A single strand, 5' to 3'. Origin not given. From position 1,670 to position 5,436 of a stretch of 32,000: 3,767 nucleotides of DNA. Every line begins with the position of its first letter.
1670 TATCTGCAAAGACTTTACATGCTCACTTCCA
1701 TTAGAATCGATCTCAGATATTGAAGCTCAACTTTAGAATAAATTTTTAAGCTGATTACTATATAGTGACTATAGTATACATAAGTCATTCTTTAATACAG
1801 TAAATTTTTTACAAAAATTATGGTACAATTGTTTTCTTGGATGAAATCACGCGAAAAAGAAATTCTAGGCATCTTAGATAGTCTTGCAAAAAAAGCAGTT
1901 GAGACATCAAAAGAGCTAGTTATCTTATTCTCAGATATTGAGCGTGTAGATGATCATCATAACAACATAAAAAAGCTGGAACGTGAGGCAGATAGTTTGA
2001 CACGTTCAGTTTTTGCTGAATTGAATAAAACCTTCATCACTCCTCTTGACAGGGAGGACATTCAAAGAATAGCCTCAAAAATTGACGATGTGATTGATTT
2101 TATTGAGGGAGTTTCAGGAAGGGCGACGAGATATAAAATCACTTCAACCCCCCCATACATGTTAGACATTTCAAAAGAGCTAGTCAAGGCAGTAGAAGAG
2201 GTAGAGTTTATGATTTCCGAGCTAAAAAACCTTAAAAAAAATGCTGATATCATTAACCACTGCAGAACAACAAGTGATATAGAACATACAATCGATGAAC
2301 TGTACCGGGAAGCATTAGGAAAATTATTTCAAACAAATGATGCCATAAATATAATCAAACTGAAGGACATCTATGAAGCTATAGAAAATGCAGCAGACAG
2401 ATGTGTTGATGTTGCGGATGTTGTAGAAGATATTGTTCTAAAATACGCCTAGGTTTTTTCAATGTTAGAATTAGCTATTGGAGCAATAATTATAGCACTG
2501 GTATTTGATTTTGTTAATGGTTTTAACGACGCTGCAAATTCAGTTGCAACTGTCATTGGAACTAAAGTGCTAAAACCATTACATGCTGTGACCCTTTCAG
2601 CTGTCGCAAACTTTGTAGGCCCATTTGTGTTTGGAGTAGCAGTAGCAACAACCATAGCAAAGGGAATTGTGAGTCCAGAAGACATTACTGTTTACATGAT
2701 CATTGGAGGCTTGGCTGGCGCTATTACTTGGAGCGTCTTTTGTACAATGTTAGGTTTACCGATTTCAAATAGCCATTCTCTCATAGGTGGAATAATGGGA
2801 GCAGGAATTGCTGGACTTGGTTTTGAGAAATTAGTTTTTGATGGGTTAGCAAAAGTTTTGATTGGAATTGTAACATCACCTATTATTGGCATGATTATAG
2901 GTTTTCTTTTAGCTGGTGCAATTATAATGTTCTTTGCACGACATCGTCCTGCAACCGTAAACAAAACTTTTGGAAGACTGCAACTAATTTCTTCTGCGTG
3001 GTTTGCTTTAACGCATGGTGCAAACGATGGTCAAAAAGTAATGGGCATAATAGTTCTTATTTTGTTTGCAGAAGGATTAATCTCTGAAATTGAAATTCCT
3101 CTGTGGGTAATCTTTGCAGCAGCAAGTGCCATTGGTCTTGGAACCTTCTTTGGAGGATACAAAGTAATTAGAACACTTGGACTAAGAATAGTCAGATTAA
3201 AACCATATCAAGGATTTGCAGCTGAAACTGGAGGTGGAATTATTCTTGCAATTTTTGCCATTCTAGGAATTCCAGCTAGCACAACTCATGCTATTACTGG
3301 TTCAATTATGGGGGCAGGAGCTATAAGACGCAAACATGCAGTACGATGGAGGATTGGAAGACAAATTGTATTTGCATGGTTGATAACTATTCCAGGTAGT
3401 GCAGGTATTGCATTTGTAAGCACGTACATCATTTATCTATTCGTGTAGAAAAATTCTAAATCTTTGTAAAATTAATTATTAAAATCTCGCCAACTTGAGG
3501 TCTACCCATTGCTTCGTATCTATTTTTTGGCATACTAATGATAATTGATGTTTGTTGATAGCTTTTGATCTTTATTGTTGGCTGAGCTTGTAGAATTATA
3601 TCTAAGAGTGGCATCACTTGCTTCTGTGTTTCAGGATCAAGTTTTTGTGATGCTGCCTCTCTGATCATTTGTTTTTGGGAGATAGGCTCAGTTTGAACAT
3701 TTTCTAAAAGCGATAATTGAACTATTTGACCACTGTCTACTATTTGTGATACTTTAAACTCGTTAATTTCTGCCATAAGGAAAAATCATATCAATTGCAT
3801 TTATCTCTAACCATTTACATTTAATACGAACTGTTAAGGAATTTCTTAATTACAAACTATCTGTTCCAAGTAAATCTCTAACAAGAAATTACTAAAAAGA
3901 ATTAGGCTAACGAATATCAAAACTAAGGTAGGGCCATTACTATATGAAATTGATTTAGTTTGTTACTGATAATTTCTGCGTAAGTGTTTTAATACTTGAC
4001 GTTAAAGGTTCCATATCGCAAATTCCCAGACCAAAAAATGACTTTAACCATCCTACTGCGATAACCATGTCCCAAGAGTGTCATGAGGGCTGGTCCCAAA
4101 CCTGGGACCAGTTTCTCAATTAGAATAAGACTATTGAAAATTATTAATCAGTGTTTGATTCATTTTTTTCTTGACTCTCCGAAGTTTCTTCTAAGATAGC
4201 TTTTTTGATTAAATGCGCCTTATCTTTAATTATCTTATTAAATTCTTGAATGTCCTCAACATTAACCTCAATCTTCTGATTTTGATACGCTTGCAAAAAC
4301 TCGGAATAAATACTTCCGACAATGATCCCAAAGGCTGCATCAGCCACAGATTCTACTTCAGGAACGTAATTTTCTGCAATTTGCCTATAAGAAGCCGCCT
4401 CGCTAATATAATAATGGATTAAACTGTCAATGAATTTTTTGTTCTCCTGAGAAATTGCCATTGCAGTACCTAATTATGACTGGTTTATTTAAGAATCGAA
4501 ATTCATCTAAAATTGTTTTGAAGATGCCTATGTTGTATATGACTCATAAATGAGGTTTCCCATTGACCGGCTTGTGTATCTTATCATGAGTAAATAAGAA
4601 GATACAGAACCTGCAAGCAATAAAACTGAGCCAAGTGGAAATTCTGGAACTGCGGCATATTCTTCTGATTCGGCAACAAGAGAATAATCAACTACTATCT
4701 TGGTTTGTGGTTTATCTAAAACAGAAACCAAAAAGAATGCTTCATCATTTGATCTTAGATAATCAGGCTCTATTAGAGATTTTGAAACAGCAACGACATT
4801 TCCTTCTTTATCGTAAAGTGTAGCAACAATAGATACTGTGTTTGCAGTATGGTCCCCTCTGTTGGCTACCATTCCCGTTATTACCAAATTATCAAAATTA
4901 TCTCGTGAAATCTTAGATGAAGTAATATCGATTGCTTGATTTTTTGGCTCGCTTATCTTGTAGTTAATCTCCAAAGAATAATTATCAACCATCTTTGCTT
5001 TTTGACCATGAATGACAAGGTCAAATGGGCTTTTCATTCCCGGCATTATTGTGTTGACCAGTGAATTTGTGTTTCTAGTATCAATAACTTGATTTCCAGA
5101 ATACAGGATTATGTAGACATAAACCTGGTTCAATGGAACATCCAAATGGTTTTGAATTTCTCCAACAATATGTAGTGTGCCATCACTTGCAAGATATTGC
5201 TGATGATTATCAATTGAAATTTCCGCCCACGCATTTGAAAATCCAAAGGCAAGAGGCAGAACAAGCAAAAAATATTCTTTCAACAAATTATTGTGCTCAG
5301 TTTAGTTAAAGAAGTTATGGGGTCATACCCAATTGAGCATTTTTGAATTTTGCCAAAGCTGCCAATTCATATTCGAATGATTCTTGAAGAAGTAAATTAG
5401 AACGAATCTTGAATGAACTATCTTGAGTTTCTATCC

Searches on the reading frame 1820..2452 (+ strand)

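Call 29: search_protein_families(library=pfam, proteins=[window:1820-2452:+], max_evalue=0.001)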
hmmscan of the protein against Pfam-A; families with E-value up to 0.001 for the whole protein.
window:1820-2452:+ (210 aa): 1 family
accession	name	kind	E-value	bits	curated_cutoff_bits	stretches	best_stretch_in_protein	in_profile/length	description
PF01865.21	PhoU_div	-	6.8e-28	97.9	24.4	1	9-207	7-213/214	Protein of unknown function DUF47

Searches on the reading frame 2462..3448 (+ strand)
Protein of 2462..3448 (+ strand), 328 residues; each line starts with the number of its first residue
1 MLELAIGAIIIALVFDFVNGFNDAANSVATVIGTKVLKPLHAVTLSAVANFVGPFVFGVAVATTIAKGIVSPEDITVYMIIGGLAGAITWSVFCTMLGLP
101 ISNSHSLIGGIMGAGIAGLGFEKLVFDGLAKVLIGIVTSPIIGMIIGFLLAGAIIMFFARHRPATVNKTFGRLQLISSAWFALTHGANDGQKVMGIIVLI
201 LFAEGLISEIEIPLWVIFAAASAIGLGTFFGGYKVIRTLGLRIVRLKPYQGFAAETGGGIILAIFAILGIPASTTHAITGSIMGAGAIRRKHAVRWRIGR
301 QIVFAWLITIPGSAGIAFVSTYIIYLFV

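Call 29: search_protein_families(library=pfam, proteins=[window:2462-3448:+], max_evalue=0.001)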
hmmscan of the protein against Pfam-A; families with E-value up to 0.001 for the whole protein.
window:2462-3448:+ (328 aa): 1 family
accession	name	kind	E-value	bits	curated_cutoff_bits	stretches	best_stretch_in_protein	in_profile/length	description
PF01384.25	PHO4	-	5.7e-87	292.4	33.7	1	19-317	1-350/350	Phosphate transporter family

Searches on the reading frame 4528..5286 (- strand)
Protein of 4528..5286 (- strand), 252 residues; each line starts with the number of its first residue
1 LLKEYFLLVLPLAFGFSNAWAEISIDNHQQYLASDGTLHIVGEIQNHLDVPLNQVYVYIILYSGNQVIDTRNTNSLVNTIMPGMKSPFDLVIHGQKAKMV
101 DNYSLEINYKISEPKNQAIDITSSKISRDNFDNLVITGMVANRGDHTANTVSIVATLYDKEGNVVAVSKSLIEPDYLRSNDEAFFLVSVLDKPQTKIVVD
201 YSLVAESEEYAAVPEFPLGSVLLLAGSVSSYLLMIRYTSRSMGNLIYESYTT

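Call 29: search_protein_families(library=pfam, proteins=[window:4528-5286:-], max_evalue=0.001)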
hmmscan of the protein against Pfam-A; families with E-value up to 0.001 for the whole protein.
window:4528-5286:- (252 aa): 1 family
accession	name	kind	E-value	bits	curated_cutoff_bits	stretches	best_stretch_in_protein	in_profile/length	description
PF11906.13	DUF3426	-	5e-07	30.3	27.7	1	115-181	47-115/147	Protein of unknown function (DUF3426)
